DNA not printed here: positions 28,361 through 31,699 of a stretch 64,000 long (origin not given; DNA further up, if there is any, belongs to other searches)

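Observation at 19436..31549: Seven-gene single-strand cyclic-nucleotide circuit: one cyclase 'writer', two different CNB 'readers' and a flavoprotein response-regulator output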

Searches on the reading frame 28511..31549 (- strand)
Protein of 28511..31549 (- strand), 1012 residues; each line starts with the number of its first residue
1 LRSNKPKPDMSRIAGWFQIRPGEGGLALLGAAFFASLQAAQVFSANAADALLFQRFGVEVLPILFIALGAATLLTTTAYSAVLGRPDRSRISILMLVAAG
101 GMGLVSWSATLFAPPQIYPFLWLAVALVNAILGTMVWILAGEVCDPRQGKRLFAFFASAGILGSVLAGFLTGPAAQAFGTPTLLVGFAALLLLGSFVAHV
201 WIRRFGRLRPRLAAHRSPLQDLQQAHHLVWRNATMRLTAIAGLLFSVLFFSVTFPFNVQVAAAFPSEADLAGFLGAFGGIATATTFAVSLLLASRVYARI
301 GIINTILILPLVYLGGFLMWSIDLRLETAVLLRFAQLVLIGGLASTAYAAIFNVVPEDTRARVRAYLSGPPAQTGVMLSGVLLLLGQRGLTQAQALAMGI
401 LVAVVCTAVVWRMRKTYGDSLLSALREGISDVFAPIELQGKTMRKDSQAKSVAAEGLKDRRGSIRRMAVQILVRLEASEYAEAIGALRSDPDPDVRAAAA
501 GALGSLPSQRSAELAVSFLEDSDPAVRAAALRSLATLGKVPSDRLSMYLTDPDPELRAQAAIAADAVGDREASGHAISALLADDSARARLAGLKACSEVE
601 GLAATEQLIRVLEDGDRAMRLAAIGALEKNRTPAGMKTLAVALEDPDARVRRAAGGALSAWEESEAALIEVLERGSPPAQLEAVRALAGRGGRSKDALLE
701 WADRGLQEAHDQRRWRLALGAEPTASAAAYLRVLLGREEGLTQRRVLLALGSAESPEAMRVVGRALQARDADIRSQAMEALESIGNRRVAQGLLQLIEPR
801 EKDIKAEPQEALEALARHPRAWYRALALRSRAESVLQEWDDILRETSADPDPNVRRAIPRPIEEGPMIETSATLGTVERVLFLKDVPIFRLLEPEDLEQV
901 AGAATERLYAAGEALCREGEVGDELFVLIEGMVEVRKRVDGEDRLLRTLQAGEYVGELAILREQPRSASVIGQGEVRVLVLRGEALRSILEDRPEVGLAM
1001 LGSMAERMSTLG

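Call 4: search_protein_families(library=pfam, proteins=[window:28511-31549:-], max_evalue=0.01)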
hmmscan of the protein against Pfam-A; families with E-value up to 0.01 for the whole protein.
window:28511-31549:- (1012 aa): 6 families
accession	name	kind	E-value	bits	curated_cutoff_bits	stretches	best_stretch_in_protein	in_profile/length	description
PF13646.12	HEAT_2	-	1e-33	115.9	27.7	5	486-563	7-86/88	HEAT repeats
PF00027.35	cNMP_binding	-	1.3e-21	76.8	27.5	1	907-992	2-88/89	Cyclic nucleotide-binding domain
PF02985.28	HEAT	-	4.1e-15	54.9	23.5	0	487-506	9-27/31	HEAT repeat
PF13513.12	HEAT_EZ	-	6e-06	27.1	27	0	482-506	28-55/55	HEAT-like repeat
PF12717.13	Cnd1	-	4e-05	24.2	26.4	0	826-856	10-39/162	non-SMC mitotic condensation complex subunit 1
PF21581.3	SCD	-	0.0001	22.9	27.5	0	518-540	38-60/75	Stromalin conservative domain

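Call 6: search_protein_families(library=ncbifam, proteins=[window:28511-31549:-], max_evalue=0.001)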
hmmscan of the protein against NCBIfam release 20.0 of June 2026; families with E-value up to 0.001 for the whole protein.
window:28511-31549:- (1012 aa): 9 families
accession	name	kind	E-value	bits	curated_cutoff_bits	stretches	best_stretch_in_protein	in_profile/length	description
NF045915.1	PhycobilmeDegNblB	equivalog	4.4e-12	46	300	1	510-667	32-194/214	phycobilisome degradation protein NblB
NF058543.1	ActPatMycb56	equivalog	5.7e-12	45.1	460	1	888-1007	3-121/317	acetyltransferase Pat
NF010374.0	PRK13800.1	equivalog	2.8e-11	42.4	1196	2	454-543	721-809/898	fumarate reductase/succinate dehydrogenase flavoprotein subunit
NF006901.0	PRK09392.1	equivalog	7e-11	41.9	211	1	883-1006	9-132/236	transcriptional activator FtrB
NF041163.2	encap_f2b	equivalog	4.1e-09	36.1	400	1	883-996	73-189/450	family 2B encapsulin nanocompartment shell protein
TIGR03896.1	cyc_nuc_ocin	subfamily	4.5e-09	36.1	161.05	1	906-995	10-104/317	bacteriocin-type transport-associated protein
NF008732.0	PRK11753.1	equivalog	1.5e-08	34.3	266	1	896-1009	15-130/214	cAMP-activated global transcriptional regulator CRP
NF058502.1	phyc_lyase_CpcE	equivalog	5.1e-08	32.7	330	0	497-587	134-225/260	C-phycocyanin alpha-cysteine-84 phycocyanobilin lyase subunit CpcE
TIGR02270.1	TIGR02270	subfamily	1.3e-06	27.7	206.8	1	457-574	95-212/410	TIGR02270 family protein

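Call 64: search_protein_families(library=padloc, proteins=[window:28511-31549:-], max_evalue=0.001)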
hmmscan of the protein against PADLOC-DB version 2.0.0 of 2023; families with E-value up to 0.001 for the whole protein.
window:28511-31549:- (1012 aa): 6 families
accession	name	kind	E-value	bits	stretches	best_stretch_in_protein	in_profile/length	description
PDLC02919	HEAT-ARM_XIII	-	3.5e-16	55.8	1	449-700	734-975/1972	-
PDLC02371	PycTIR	-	2.2e-11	41.7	1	898-1008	31-138/288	-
PDLC00731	Effector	-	2e-10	38.1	1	900-1008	36-141/306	TIR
PDLC00732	Effector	-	6.7e-07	26.5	1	900-1008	32-137/301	TIR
PDLC00734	PycC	-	6.8e-07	26.7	1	895-986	23-116/374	Pycsar cyclase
PDLC00730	Effector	-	9.5e-05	19.7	1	909-1005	61-155/299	TIR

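Call 68: find_homologous_proteins(query=window:28511-31549:-, max_evalue=1e-20)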
Query window:28511-31549:- (1012 aa): 250 proteins with E <= 1e-20 among 8000 candidates; the best 120 are listed.
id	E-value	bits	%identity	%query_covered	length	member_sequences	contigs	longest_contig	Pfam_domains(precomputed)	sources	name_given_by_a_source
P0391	0.0e+0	2118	100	99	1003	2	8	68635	PF02985.29,PF13513.13,PF00027.36,PF13646.13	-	-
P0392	0.0e+0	1105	56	100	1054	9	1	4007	PF02985.29,PF13513.13,PF00027.36,PF13646.13,PF12765.14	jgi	-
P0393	0.0e+0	1092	55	99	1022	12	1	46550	PF02985.29,PF13513.13,PF00027.36,PF13646.13,PF07690.22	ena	-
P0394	0.0e+0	1086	56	98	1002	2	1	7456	PF02985.29,PF00027.36,PF13646.13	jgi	jgi:HEAT repeat protein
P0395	0.0e+0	1075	56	99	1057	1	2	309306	PF02985.29,PF00027.36,PF13646.13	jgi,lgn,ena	-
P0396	0.0e+0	1041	54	99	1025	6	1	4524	PF02985.29,PF00027.36,PF13646.13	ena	-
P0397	0.0e+0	1038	54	99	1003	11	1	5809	PF00027.36,PF13646.13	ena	-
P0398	0.0e+0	1037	55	98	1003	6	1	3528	PF02985.29,PF00027.36,PF13646.13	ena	-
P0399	0.0e+0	1031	54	98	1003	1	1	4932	PF02985.29,PF00027.36,PF13646.13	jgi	jgi:HEAT repeat protein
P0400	0.0e+0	1024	53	99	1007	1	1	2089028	PF02985.29,PF00027.36,PF13646.13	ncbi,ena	-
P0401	1.0e-287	975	54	90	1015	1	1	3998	PF02985.29,PF03219.21,PF13513.13,PF13646.13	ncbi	-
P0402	7.7e-271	920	50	98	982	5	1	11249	PF02985.29,PF03219.21,PF00027.36,PF13646.13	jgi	jgi:HEAT repeat protein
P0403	6.0e-233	794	45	97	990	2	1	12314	PF12717.14,PF00514.30,PF02985.29,PF03130.23,PF13513.13,PF00027.36,PF01602.27,PF13646.13,PF07690.22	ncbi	-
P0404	2.1e-231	789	42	99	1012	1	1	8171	PF12717.14,PF02985.29,PF03130.23,PF13513.13,PF00027.36,PF13646.13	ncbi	-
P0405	5.8e-230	784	46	97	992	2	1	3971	PF02985.29,PF00027.36,PF13646.13,PF07690.22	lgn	-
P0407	5.8e-224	764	45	99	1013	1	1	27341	PF02985.29,PF00027.36,PF13646.13,PF07690.22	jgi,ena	-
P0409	6.6e-214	731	42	99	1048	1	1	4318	PF02985.29,PF03219.21,PF00027.36,PF13646.13,PF07690.22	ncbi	-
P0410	7.0e-214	731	43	99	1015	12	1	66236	PF21581.4,PF12717.14,PF00514.30,PF02985.29,PF13513.13,PF00027.36,PF13646.13,PF07690.22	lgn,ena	-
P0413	4.1e-210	719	41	99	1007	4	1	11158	PF21581.4,PF12717.14,PF02985.29,PF03130.23,PF00027.36,PF13646.13,PF07690.22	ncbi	-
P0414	1.8e-203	697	40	98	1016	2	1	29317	PF02985.29,PF03130.23,PF00027.36,PF01602.27,PF13646.13,PF07690.22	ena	-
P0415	6.4e-202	691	41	95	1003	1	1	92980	PF21581.4,PF12717.14,PF00514.30,PF02985.29,PF20168.5,PF13513.13,PF00027.36,PF01602.27,PF13646.13,PF23227.2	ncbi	-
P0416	2.4e-201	690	39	99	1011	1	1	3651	PF02985.29,PF03130.23,PF00027.36,PF13646.13,PF07690.22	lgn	-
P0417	8.1e-199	681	40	99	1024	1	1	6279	PF12717.14,PF00514.30,PF02985.29,PF01602.27,PF07690.22,PF21581.4,PF03130.23,PF20168.5,PF13513.13,PF00027.36,PF13646.13,PF23227.2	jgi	-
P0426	4.4e-189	649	39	99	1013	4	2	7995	PF12717.14,PF25786.1,PF02985.29,PF03130.23,PF03219.21,PF13513.13,PF00027.36,PF13646.13,PF23227.2,PF07690.22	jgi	jgi:HEAT repeat protein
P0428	3.9e-187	643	39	99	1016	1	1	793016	PF12717.14,PF02985.29,PF03130.23,PF13513.13,PF00027.36,PF13646.13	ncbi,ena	-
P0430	4.9e-184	632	38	99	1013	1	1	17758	PF21581.4,PF12717.14,PF00514.30,PF02985.29,PF03130.23,PF20168.5,PF13513.13,PF00027.36,PF01602.27,PF13646.13,PF07690.22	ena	-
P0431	3.1e-183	630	38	99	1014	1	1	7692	PF21581.4,PF12717.14,PF00514.30,PF02985.29,PF03130.23,PF13513.13,PF00027.36,PF01602.27,PF13646.13,PF07690.22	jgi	-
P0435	4.8e-181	622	37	99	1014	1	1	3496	PF21581.4,PF12717.14,PF00514.30,PF02985.29,PF03130.23,PF13513.13,PF00027.36,PF01602.27,PF13646.13,PF07690.22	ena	-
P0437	4.7e-180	619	37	99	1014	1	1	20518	PF21581.4,PF12717.14,PF00514.30,PF02985.29,PF03130.23,PF13513.13,PF00027.36,PF01602.27,PF13646.13,PF07690.22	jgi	jgi:HEAT repeat protein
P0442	1.8e-176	607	35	99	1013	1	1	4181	PF21581.4,PF12717.14,PF02985.29,PF03130.23,PF13513.13,PF00027.36,PF01602.27,PF13646.13,PF07690.22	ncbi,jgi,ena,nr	ncbi:MAG TPA: Npt1/Npt2 family nucleotide transporter [Anaerolineales bacterium]|nr:Npt1/Npt2 family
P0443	1.8e-176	607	36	99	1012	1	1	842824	PF21581.4,PF12717.14,PF02985.29,PF13513.13,PF00027.36,PF01602.27,PF13646.13,PF07690.22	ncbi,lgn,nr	ncbi:MAG: HEAT repeat domain-containing protein [Chloroflexi bacterium]|nr:HEAT repeat domain-contai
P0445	3.6e-176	606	37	99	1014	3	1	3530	PF12717.14,PF02985.29,PF03130.23,PF13513.13,PF00027.36,PF01602.27,PF13646.13,PF07690.22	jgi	jgi:HEAT repeat protein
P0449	3.1e-175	603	37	99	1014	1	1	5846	PF21581.4,PF12717.14,PF00514.30,PF02985.29,PF20168.5,PF13513.13,PF00027.36,PF01602.27,PF13646.13,PF07690.22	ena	-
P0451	5.1e-175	602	36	99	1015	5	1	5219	PF12717.14,PF00514.30,PF02985.29,PF03130.23,PF03219.21,PF13513.13,PF00027.36,PF01602.27,PF13646.13,PF07690.22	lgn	-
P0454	1.4e-174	601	36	99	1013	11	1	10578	PF12717.14,PF12755.14,PF02985.29,PF22956.3,PF01602.27,PF07690.22,PF21581.4,PF03130.23,PF20168.5,PF13513.13,PF00027.36,PF13646.13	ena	-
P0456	1.6e-174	601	36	99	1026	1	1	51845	PF21581.4,PF12717.14,PF12755.14,PF02985.29,PF03130.23,PF20168.5,PF03219.21,PF13513.13,PF00027.36,PF01602.27,PF13646.13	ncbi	-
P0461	1.5e-173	598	37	99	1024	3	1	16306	PF23271.2,PF12717.14,PF00514.30,PF02985.29,PF03130.23,PF13513.13,PF00027.36,PF01602.27,PF13646.13,PF07690.22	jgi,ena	-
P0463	4.3e-173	596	37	99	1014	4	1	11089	PF21581.4,PF12717.14,PF00514.30,PF02985.29,PF03130.23,PF20168.5,PF13513.13,PF00027.36,PF01602.27,PF13646.13,PF07690.22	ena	-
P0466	1.5e-172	594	38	99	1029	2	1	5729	PF02985.29,PF13513.13,PF00027.36,PF13646.13,PF07690.22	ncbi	ncbi:MAG: HEAT repeat domain-containing protein [Anaerolineales bacterium]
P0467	1.6e-172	594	36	99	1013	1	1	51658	PF12717.14,PF02985.29,PF03219.21,PF13513.13,PF00027.36,PF13646.13,PF23227.2,PF07690.22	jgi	jgi:HEAT repeat protein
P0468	1.7e-172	594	36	99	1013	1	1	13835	PF12717.14,PF00514.30,PF02985.29,PF22956.3,PF01602.27,PF07690.22,PF21581.4,PF03130.23,PF13513.13,PF00027.36,PF13646.13,PF23227.2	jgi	jgi:HEAT repeat protein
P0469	2.1e-172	594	36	99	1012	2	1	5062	PF21581.4,PF12717.14,PF00514.30,PF02985.29,PF03130.23,PF13513.13,PF00027.36,PF01602.27,PF13646.13,PF23227.2,PF07690.22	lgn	-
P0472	1.8e-171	591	36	99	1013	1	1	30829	PF12717.14,PF02985.29,PF27207.1,PF13513.13,PF00027.36,PF01602.27,PF13646.13,PF23227.2,PF07690.22,PF12765.14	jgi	-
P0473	2.0e-171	591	37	98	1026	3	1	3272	PF12717.14,PF02985.29,PF13513.13,PF00027.36,PF13646.13,PF07690.22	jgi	-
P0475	7.5e-171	589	35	99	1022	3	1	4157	PF12717.14,PF00514.30,PF02985.29,PF03130.23,PF13513.13,PF00027.36,PF01602.27,PF13646.13,PF07690.22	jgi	-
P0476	7.8e-171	589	38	99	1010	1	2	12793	PF12717.14,PF02985.29,PF00027.36,PF13646.13,PF07690.22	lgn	-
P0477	2.3e-170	587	36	99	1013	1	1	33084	PF21581.4,PF12717.14,PF02985.29,PF03130.23,PF13513.13,PF00027.36,PF13646.13,PF07690.22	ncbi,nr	ncbi:MAG: HEAT repeat domain-containing protein [Chloroflexi bacterium]|nr:HEAT repeat domain-contai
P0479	3.4e-170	586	37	98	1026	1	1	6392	PF12717.14,PF02985.29,PF13513.13,PF00027.36,PF13646.13,PF07690.22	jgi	jgi:HEAT repeat protein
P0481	2.0e-169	584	36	99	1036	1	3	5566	PF12717.14,PF02985.29,PF13513.13,PF00027.36,PF13646.13,PF07690.22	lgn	-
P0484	4.7e-169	583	40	99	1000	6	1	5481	PF02985.29,PF00027.36,PF01602.27,PF13646.13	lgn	-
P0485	9.1e-169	582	37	98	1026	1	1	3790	PF12717.14,PF02985.29,PF13513.13,PF00027.36,PF13646.13,PF07690.22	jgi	jgi:HEAT repeat protein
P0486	2.4e-168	580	37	98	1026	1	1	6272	PF12717.14,PF02985.29,PF13513.13,PF00027.36,PF13646.13,PF07690.22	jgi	jgi:HEAT repeat protein/ATP/ADP translocase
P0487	5.2e-168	579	38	98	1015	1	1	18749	PF21581.4,PF12717.14,PF02985.29,PF03219.21,PF13513.13,PF00027.36,PF13646.13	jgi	jgi:HEAT repeat protein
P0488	8.5e-168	579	38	97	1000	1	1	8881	PF02985.29,PF00027.36,PF13646.13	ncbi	-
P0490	1.3e-167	578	36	99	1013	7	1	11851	PF21581.4,PF12717.14,PF00514.30,PF02985.29,PF03130.23,PF13513.13,PF00027.36,PF13646.13,PF07690.22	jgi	jgi:HEAT repeat protein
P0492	5.0e-166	573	36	98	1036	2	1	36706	PF12717.14,PF02985.29,PF13513.13,PF00027.36,PF13646.13,PF07690.22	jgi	jgi:HEAT repeat protein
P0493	1.3e-164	568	37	98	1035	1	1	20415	PF12717.14,PF02985.29,PF03219.21,PF00027.36,PF13646.13,PF23227.2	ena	-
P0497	1.7e-159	551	37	92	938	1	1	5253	PF21581.4,PF12717.14,PF00514.30,PF02985.29,PF03130.23,PF03219.21,PF13513.13,PF01602.27,PF13646.13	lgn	-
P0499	5.4e-159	549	35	99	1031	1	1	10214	PF21581.4,PF12717.14,PF02985.29,PF03219.21,PF13513.13,PF00027.36,PF01602.27,PF13646.13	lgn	-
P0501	5.0e-157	543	35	98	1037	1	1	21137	PF12717.14,PF12755.14,PF02985.29,PF20168.5,PF03219.21,PF13513.13,PF00027.36,PF01602.27,PF13646.13,PF12765.14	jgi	jgi:HEAT repeat protein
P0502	5.7e-157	543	35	98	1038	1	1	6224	PF12717.14,PF12755.14,PF02985.29,PF13513.13,PF00027.36,PF01602.27,PF13646.13,PF07690.22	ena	-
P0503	3.6e-156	540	34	99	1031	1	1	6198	PF12717.14,PF02985.29,PF03219.21,PF00027.36,PF13646.13,PF07690.22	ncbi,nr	ncbi:MAG TPA: Npt1/Npt2 family nucleotide transporter [Anaerolineales bacterium]|nr:Npt1/Npt2 family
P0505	4.4e-155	536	35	99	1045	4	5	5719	PF12717.14,PF02985.29,PF03219.21,PF13513.13,PF00027.36,PF01602.27,PF13646.13,PF12765.14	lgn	-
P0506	8.6e-155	535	35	99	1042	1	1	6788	PF12717.14,PF02985.29,PF03219.21,PF13513.13,PF00027.36,PF01602.27,PF13646.13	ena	-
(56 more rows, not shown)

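Call 69: find_encoding_contigs(protein=P0443, flank=10000, max_places=1)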
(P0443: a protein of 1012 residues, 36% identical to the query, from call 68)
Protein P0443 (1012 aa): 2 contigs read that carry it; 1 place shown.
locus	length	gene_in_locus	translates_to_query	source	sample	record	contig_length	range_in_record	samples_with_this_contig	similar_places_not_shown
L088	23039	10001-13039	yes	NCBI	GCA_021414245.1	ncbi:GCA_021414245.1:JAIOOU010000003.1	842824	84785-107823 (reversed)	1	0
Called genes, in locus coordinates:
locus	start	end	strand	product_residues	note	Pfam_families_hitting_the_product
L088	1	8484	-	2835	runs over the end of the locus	PF10091:Glycoamylase, PF06165:GH94_b-supersand, PF17167:Glyco_hydro_94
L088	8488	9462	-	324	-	PF00582:Usp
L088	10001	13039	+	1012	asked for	PF07690:MFS_1, PF02985:HEAT (faint), PF01602:Adaptin_N (faint), PF12717:Cnd1 (faint), PF13513:HEAT_EZ (faint), PF13646:HEAT_2, PF13646:HEAT_2, PF00027:cNMP_binding, +1 more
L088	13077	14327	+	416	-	PF00890:FAD_binding_2, PF01266:DAO (faint), PF01946:Thi4 (faint), PF03486:HI0933_like, PF12831:FAD_oxidored (weak), PF13738:Pyr_redox_3 (faint), PF07992:Pyr_redox_2 (weak), PF22780:HI0933_like_1st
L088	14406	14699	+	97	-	PF13769:Virulence_fact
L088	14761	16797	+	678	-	PF00111:Fer2 (weak), PF17650:RACo_linker, PF17651:Raco_middle, PF14574:RACo_C_ter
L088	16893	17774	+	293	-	PF02574:S-methyl_trans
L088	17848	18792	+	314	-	PF01208:URO-D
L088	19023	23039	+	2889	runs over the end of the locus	PF01590:GAF, PF13185:GAF_2, PF01590:GAF, PF13185:GAF_2, PF13185:GAF_2, PF13492:GAF_3, PF13185:GAF_2, PF01590:GAF, +17 more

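Call 70: find_encoding_contigs(protein=P0428, flank=10000, max_places=1)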
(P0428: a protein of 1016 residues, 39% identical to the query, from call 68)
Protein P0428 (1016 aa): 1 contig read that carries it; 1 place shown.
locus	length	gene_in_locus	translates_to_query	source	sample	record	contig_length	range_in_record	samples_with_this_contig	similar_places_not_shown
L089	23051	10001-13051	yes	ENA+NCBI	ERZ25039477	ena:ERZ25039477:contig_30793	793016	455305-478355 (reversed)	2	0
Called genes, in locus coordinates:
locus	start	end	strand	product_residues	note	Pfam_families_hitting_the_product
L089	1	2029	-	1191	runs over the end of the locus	PF01855:POR_N, PF17147:PFOR_II, PF01558:POR, PF10371:EKR, PF12837:Fer4_6, PF12838:Fer4_7, PF13187:Fer4_9, PF13484:Fer4_16, +6 more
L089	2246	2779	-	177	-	PF00293:NUDIX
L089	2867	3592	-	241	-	PF01476:LysM (weak)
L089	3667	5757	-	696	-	-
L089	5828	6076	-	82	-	-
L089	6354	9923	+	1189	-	PF00211:Guanylate_cyc, PF13191:AAA_16, PF00515:TPR_1 (faint), PF07719:TPR_2 (faint), PF07721:TPR_4 (faint), PF13424:TPR_12 (weak), PF17874:TPR_MalT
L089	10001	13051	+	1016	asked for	PF02985:HEAT (faint), PF03130:HEAT_PBS (faint), PF12717:Cnd1 (faint), PF13513:HEAT_EZ (faint), PF13646:HEAT_2, PF00027:cNMP_binding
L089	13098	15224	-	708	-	PF00884:Sulfatase, PF01663:Phosphodiest (faint)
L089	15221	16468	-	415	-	PF13439:Glyco_transf_4, PF13579:Glyco_trans_4_4, PF00534:Glycos_transf_1, PF13692:Glyco_trans_1_4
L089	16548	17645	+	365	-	PF00535:Glycos_transf_2, PF10111:Glyco_tranf_2_2, PF13641:Glyco_tranf_2_3, PF13632:Glyco_trans_2_3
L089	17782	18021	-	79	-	-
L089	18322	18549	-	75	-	PF11127:YgaP-like_TM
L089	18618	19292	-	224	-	PF00027:cNMP_binding, PF13545:HTH_Crp_2, PF00325:Crp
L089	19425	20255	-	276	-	PF03976:PPK2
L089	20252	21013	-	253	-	PF13489:Methyltransf_23, PF13847:Methyltransf_31 (weak), PF08241:Methyltransf_11, PF08242:Methyltransf_12, PF13649:Methyltransf_25, PF01209:Ubie_methyltran (faint)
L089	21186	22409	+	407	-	PF08529:NusA_N, PF00575:S1 (weak), PF13184:KH_NusA_1st, PF26594:KH_NusA_2nd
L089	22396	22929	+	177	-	-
